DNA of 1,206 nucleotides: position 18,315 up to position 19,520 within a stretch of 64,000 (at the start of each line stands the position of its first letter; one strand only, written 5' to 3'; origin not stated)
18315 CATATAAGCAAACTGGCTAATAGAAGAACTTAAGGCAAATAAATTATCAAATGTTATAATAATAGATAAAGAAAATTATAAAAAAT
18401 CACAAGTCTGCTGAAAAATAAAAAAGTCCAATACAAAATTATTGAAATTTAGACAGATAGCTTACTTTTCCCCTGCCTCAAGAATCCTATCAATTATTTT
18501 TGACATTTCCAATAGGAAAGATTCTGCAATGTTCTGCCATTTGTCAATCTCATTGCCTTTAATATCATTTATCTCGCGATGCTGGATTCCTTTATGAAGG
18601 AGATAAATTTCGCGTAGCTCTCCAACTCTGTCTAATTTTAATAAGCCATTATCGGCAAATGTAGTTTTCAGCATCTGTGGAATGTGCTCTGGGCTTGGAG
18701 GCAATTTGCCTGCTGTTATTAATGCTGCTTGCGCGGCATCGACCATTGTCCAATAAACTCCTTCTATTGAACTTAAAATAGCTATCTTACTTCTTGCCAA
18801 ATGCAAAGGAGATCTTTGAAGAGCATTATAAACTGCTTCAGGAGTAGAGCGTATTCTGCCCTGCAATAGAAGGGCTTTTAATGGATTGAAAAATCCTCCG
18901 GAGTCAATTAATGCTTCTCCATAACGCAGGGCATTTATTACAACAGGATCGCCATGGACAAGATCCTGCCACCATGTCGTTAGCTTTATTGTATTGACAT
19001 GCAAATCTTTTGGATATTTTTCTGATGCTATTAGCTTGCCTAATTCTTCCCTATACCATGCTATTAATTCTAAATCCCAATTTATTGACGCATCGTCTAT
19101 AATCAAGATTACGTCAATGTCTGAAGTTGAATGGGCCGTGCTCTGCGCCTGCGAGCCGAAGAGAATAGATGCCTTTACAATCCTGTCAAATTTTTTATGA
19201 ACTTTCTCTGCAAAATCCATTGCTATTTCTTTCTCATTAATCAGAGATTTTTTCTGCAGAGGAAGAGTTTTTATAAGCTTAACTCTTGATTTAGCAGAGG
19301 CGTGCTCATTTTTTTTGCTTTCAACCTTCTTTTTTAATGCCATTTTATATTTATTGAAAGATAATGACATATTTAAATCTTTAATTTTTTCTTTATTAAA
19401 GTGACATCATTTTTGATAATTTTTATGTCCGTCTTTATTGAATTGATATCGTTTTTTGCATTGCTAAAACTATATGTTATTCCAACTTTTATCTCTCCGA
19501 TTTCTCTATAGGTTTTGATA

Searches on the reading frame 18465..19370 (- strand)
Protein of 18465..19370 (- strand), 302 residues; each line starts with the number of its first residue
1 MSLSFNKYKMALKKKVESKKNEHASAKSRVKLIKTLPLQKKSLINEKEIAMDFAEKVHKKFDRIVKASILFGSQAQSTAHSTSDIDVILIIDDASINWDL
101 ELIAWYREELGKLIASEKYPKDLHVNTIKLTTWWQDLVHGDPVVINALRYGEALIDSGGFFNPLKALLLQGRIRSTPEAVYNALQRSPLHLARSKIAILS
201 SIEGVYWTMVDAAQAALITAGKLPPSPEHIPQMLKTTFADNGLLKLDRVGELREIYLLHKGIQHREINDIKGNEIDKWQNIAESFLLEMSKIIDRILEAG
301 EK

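Call 55: search_protein_families(library=pfam, proteins=[window:18465-19370:-], max_evalue=0.01)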
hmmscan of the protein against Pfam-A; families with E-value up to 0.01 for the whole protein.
window:18465-19370:- (302 aa): 2 families
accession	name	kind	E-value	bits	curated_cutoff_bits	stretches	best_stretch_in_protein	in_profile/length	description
PF01909.29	NTP_transf_2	-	1.4e-06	29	21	1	53-110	4-64/93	Nucleotidyltransferase domain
PF18765.7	Polbeta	-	5.3e-06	27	26.9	1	64-99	12-46/93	Polymerase beta, Nucleotidyltransferase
